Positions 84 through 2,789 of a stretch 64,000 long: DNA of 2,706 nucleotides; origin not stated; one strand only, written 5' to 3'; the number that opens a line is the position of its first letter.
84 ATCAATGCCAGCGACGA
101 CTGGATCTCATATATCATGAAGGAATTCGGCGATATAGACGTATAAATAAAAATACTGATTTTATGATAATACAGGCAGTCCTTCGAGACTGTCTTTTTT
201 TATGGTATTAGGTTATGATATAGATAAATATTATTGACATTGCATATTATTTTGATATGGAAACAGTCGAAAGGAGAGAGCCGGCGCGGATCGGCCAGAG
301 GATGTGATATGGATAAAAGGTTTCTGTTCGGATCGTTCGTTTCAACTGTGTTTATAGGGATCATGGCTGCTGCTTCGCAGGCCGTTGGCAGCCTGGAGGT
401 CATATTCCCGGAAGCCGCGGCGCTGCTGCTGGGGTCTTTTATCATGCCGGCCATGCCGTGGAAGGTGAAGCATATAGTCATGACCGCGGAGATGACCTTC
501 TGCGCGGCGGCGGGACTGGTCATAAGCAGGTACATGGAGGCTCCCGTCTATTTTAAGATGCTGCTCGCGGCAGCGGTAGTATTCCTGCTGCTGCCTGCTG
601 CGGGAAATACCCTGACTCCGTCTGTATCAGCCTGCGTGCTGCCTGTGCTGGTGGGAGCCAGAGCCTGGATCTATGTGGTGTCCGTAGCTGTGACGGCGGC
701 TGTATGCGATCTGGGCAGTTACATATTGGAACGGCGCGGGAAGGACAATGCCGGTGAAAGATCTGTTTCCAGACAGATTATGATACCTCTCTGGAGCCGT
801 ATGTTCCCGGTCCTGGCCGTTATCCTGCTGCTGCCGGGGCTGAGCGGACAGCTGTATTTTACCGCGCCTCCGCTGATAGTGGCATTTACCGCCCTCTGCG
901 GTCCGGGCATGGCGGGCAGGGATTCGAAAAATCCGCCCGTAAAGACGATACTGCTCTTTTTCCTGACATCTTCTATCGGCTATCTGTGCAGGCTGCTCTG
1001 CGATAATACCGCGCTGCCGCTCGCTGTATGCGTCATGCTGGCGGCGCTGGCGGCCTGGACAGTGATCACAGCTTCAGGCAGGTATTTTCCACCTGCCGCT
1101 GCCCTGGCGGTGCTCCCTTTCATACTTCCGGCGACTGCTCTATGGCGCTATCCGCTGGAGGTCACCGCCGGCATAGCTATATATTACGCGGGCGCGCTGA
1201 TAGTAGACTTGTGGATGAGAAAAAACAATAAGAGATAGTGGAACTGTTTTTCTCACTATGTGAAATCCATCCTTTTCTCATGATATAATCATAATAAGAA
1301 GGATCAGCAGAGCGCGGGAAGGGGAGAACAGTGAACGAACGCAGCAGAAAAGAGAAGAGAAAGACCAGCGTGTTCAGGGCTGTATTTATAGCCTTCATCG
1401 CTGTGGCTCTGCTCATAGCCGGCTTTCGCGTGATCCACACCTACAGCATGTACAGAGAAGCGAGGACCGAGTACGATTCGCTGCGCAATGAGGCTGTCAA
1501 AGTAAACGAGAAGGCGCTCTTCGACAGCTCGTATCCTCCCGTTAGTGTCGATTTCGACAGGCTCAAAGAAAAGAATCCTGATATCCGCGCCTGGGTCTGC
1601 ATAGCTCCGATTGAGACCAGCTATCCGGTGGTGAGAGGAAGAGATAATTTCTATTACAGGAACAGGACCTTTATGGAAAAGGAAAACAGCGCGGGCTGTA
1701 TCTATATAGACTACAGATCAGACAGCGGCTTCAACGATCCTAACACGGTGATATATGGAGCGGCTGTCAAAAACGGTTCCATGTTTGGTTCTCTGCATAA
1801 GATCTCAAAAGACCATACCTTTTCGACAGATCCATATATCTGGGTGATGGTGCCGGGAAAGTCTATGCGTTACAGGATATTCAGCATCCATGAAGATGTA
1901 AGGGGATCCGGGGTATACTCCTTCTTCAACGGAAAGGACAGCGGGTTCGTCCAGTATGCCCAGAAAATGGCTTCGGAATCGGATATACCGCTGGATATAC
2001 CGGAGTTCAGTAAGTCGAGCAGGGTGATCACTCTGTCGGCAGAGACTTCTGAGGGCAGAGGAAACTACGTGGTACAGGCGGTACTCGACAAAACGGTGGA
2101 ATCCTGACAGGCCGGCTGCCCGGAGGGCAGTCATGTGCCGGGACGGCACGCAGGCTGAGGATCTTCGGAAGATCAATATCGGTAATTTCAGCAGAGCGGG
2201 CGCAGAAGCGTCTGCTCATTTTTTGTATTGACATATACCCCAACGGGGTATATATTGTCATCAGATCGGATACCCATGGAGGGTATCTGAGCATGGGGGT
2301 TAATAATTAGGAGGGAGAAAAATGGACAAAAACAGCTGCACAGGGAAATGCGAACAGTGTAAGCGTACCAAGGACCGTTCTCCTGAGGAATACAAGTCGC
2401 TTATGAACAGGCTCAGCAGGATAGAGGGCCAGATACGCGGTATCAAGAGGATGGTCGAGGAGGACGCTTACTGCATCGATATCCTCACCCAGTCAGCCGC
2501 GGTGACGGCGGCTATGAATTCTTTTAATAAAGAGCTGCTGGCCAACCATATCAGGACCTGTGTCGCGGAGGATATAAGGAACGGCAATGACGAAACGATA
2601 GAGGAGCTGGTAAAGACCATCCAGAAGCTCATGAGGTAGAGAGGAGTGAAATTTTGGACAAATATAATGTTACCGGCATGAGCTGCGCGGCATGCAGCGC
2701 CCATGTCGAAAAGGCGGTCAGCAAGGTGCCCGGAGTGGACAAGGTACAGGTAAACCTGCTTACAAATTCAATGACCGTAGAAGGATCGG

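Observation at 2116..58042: Dispersed family of GC-rich 6-bp-stem hairpins with a GGA/TCC triloop, seen only in intergenic spacers and often paired as twins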

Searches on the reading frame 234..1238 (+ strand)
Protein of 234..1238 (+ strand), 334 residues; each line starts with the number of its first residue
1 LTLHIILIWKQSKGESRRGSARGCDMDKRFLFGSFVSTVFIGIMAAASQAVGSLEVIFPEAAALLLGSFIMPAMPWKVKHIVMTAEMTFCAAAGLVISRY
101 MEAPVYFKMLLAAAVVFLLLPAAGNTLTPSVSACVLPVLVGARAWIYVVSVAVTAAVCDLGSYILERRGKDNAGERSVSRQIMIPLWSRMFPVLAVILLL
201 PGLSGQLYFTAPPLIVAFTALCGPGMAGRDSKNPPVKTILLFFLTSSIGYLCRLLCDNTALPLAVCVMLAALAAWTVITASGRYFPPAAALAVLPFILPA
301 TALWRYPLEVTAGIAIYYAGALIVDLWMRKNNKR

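Call 48: find_encoding_contigs(protein=window:234-1238:+, flank=10000, max_places=2)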
Protein window:234-1238:+ (334 aa): no gene with exactly this product is on record in the collection.

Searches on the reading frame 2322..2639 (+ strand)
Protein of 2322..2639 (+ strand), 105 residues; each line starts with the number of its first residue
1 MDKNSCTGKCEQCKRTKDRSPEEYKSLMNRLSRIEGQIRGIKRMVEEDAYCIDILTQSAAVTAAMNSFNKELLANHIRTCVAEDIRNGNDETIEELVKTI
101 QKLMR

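Call 50: find_encoding_contigs(protein=window:2322-2639:+, flank=10000, max_places=2)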
Protein window:2322-2639:+ (105 aa): 23 contigs read that carry it; 2 places shown.
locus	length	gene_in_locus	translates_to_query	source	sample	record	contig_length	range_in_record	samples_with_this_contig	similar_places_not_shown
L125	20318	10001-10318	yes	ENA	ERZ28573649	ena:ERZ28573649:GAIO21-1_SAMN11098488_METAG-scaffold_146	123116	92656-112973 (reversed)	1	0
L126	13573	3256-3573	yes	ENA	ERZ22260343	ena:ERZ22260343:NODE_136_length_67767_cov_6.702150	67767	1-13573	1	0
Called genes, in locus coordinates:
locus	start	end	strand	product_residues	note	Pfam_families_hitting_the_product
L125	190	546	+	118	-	PF13510:Fer2_4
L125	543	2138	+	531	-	PF00890:FAD_binding_2 (weak), PF01266:DAO (weak), PF01946:Thi4 (weak), PF03486:HI0933_like (weak), PF07992:Pyr_redox_2, PF12831:FAD_oxidored (weak), PF13450:NAD_binding_8, PF13738:Pyr_redox_3, +6 more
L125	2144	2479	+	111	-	PF17806:SO_alpha_A3, PF04324:Fer2_BFD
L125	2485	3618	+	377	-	PF01266:DAO, PF07992:Pyr_redox_2 (faint)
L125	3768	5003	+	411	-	PF00909:Ammonium_transp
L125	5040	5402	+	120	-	PF00543:P-II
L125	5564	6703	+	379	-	PF02423:OCD_Mu_crystall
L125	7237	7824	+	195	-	PF07833:Cu_amine_oxidN1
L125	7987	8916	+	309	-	-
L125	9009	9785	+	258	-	-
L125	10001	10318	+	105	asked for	PF02583:Trns_repr_metal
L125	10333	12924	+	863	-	PF00403:HMA, PF00122:E1-E2_ATPase, PF00702:Hydrolase, PF12710:HAD (faint), PF08282:Hydrolase_3 (faint), PF00403:HMA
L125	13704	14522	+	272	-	PF14559:TPR_19 (faint), PF28559:TPR_SusR (faint), PF10602:RPN7 (faint), PF24885:TPR_NPHP3 (faint), PF07721:TPR_4 (faint), PF13424:TPR_12, PF17874:TPR_MalT, PF13424:TPR_12, +7 more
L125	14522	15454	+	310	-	PF13228:DUF4037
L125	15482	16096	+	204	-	PF13526:DUF4125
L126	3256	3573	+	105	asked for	PF02583:Trns_repr_metal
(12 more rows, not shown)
